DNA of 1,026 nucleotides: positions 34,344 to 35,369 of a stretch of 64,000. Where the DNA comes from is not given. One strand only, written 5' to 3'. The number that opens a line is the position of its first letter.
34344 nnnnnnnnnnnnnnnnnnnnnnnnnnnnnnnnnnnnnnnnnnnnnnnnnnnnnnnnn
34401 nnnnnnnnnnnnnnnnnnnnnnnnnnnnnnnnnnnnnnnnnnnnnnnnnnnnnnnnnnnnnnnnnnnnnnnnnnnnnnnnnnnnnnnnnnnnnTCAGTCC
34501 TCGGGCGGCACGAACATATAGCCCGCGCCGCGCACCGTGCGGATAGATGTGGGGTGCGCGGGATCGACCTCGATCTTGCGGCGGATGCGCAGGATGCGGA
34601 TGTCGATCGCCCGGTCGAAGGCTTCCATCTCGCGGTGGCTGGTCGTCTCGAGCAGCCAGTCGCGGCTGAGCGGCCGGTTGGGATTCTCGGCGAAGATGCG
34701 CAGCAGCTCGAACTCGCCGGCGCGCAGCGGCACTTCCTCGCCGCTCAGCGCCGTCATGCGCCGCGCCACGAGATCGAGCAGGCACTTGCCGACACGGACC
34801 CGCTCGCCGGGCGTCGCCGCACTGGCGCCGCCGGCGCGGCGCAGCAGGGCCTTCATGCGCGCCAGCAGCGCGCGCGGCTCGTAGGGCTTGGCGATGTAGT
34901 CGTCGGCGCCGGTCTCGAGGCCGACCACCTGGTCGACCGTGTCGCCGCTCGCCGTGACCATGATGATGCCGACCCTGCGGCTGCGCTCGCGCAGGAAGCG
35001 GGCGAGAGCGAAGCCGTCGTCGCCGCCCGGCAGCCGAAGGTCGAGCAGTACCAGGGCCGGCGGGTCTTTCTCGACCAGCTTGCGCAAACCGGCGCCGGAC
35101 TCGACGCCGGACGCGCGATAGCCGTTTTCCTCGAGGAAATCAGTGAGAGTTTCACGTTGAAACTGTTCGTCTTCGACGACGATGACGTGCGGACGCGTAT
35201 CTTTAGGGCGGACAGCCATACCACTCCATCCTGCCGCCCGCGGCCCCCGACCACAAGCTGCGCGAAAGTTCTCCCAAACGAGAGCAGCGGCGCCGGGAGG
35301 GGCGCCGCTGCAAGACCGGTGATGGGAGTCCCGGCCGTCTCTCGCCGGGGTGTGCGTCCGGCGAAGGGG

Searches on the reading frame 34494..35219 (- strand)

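Call 5: search_protein_families(library=pfam, proteins=[window:34494-35219:-])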
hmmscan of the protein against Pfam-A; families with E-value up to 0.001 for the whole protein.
window:34494-35219:- (241 aa): 2 families
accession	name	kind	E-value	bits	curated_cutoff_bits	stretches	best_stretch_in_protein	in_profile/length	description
PF00072.30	Response_reg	-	2.1e-24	86.3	30.2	1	12-122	1-110/111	Response regulator receiver domain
PF00486.34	Trans_reg_C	-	5.7e-20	71.6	26.2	1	160-236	1-77/77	Transcriptional regulatory protein, C terminal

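Call 72: search_protein_families(library=ncbifam, proteins=[window:34494-35219:-], max_evalue=0.00001)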
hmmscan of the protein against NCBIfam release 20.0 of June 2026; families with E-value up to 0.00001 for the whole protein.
window:34494-35219:- (241 aa): 75 families (the best 25 are shown)
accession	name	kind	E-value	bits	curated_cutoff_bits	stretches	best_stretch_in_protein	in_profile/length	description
NF007005.1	PRK09468.1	equivalog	4.8e-64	216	331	1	10-239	4-234/237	osmolarity response regulator transcription factor OmpR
NF008034.0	PRK10766.1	equivalog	1.6e-52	178.3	275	1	11-237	4-227/231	two-component system response regulator TorR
TIGR02154.1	PhoB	equivalog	2e-50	171.2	296.2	1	10-236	3-225/226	phosphate regulon transcriptional regulator PhoB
NF040689.1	MtrAB_MtrA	equivalog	1.1e-48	165.5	300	1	12-235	1-217/219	MtrAB system response regulator MtrA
NF008378.0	PRK11173.1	equivalog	5e-46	156.9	334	1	9-237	3-233/238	two-component system response regulator ArcA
NF010430.0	PRK13856.1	equivalog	1.1e-45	156.3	344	1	11-236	3-227/241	two-component response regulator VirG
NF007982.1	PRK10710.1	equivalog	1.3e-43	149.3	380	1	8-235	6-226/235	envelope stress response regulator BaeR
NF008296.0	PRK11083.1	equivalog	1.8e-43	148.6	273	1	9-236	3-225/228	two-component system response regulator CreB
NF041733.1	resp_reg_CseB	equivalog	1.6e-42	145.4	350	1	11-236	2-226/228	two-component system response regulator CseB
NF045944.1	ResRegRpaBCyano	equivalog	5.9e-42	143.6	330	1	13-236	1-227/229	response regulator transcription factor RpaB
NF040534.1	resp_reg_YycF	equivalog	1e-40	139.5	340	1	11-236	2-227/231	response regulator YycF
NF053854.1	RespRegPhoBBctds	equivalog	4.3e-39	134.2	270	1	12-236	1-224/225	two-component system response regulator PhoB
NF007546.0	PRK10161.1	equivalog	1.9e-37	129.1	471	1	11-236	4-225/229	phosphate response regulator transcription factor PhoB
NF007977.0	PRK10701.1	equivalog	5.4e-35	121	330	1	11-238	3-235/241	two-component system response regulator RstA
TIGR01387.1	cztR_silR_copR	subfamily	1.4e-34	119.7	279.2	1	12-236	1-218/218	heavy metal response regulator transcription factor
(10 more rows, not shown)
